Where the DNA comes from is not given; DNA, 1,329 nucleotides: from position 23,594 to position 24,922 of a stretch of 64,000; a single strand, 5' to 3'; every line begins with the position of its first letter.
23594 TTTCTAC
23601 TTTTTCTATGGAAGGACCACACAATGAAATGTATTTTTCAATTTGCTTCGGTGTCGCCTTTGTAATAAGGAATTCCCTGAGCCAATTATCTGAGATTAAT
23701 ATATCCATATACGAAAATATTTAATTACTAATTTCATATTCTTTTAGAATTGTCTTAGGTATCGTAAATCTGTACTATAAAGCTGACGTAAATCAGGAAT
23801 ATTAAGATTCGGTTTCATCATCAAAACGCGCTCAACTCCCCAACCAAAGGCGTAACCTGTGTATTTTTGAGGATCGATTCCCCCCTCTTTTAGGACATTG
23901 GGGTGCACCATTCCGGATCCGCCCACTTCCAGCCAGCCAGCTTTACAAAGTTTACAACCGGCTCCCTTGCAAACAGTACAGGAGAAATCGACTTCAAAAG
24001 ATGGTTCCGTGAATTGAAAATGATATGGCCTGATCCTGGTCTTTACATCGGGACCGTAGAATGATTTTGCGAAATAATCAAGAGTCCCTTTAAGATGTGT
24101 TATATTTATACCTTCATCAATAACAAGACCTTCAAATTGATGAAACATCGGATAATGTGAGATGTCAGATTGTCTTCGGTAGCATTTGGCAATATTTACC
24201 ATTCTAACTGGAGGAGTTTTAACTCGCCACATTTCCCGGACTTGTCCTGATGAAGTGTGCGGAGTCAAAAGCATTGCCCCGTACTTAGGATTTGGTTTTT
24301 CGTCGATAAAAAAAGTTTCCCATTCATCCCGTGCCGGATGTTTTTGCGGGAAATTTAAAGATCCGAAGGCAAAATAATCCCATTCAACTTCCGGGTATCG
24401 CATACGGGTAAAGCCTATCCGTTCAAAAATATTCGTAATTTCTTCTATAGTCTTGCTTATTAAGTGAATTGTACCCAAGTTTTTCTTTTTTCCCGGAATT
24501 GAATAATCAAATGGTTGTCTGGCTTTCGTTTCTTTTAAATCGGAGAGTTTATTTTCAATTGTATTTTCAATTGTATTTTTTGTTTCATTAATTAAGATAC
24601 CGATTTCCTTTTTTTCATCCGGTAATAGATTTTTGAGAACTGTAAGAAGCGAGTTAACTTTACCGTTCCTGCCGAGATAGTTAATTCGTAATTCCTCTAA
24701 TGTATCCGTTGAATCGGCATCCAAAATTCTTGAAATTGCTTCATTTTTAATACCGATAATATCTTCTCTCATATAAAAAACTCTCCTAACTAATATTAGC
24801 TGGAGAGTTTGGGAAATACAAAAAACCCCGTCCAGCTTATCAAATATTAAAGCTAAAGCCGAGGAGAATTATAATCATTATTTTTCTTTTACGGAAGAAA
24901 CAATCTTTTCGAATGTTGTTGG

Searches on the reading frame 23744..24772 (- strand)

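Call 57: search_protein_families(library=pfam, proteins=[window:23744-24772:-], max_evalue=0.001)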
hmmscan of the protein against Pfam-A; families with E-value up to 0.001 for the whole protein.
window:23744-24772:- (342 aa): 2 families
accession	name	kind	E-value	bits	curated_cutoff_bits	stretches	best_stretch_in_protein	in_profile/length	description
PF01409.25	tRNA-synt_2d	-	4.2e-80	269.2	19.8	1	88-342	2-246/246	tRNA synthetases class II core domain (F)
PF02912.23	Phe_tRNA-synt_N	-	5.7e-17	61.9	22.3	1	21-83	2-64/69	Aminoacyl tRNA synthetase class II, N-terminal domain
